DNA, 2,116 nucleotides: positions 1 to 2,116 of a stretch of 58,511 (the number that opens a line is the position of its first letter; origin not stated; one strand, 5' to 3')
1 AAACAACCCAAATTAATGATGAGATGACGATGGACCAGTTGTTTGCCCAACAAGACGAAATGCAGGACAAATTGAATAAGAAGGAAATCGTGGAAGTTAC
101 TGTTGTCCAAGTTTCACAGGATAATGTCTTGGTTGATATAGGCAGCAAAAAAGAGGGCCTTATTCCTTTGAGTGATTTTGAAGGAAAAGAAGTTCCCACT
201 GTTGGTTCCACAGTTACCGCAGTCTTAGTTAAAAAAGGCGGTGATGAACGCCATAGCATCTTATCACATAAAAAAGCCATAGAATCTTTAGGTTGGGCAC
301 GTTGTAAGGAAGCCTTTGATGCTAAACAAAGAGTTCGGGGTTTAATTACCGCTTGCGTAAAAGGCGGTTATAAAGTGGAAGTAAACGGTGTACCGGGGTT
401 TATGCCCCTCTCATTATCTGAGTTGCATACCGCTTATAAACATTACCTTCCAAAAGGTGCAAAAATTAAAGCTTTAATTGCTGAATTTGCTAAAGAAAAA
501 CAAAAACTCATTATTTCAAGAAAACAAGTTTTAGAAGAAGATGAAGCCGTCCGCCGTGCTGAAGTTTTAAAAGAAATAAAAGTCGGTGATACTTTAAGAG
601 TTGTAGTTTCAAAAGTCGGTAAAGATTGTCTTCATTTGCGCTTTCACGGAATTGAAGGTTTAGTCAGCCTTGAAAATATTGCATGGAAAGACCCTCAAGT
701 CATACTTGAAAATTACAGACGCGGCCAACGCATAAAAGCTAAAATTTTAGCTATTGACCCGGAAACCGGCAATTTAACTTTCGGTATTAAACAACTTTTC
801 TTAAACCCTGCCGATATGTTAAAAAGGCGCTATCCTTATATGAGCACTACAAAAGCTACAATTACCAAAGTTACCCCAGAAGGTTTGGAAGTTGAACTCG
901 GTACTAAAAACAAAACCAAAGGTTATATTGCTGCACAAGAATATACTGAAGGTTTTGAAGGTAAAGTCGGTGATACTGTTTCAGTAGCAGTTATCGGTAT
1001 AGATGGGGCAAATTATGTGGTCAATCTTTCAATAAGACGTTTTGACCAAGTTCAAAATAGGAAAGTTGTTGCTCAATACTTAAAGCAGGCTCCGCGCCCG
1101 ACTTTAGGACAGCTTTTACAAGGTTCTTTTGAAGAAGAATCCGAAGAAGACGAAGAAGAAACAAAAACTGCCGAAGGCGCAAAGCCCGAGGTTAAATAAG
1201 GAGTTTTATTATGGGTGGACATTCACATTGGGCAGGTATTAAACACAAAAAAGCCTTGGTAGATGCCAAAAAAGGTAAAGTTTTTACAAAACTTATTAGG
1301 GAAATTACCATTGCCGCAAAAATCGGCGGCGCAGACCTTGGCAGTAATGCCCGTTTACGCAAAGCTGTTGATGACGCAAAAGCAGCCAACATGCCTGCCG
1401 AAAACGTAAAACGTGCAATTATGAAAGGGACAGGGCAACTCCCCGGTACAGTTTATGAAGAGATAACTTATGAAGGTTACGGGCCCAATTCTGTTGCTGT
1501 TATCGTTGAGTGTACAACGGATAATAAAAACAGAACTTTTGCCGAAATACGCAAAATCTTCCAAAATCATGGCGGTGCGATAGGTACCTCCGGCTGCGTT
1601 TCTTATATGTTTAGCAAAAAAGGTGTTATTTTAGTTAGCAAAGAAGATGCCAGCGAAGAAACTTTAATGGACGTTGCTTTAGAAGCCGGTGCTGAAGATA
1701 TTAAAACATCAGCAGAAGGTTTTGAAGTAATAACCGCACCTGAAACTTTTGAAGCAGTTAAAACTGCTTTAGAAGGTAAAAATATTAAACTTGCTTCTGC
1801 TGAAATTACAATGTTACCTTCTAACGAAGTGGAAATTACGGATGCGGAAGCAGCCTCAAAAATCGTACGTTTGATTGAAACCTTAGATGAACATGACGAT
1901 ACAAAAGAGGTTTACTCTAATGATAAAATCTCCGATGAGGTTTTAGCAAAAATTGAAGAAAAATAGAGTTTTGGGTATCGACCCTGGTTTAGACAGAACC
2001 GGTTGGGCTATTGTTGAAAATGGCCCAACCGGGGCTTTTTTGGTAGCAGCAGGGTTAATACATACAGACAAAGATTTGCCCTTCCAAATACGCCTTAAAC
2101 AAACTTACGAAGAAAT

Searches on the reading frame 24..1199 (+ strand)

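Call 53: search_protein_families(library=pfam, proteins=[window:24-1199:+], max_evalue=0.001)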
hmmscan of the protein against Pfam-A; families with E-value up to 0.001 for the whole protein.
window:24-1199:+ (391 aa): 2 families
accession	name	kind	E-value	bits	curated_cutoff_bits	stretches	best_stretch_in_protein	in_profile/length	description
PF00575.29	S1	-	8.6e-30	103.4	22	3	16-83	1-74/74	S1 RNA binding domain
PF21710.3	Spt6_S1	-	1.5e-06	28.8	27.5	0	187-247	16-78/91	Spt6, S1/OB domain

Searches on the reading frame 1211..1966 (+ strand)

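Call 53: search_protein_families(library=pfam, proteins=[window:1211-1966:+], max_evalue=0.001)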
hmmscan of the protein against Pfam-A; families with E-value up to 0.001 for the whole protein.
window:1211-1966:+ (251 aa): 2 families
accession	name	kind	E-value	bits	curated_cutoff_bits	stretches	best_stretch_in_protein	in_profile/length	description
PF01709.26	Transcrip_reg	-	3.5e-61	206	27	1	82-237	1-159/160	TACO1/YebC second and third domain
PF20772.2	TACO1_YebC_N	-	8.9e-29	100.2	36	1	5-76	1-73/73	TACO1/YebC protein N-terminal domain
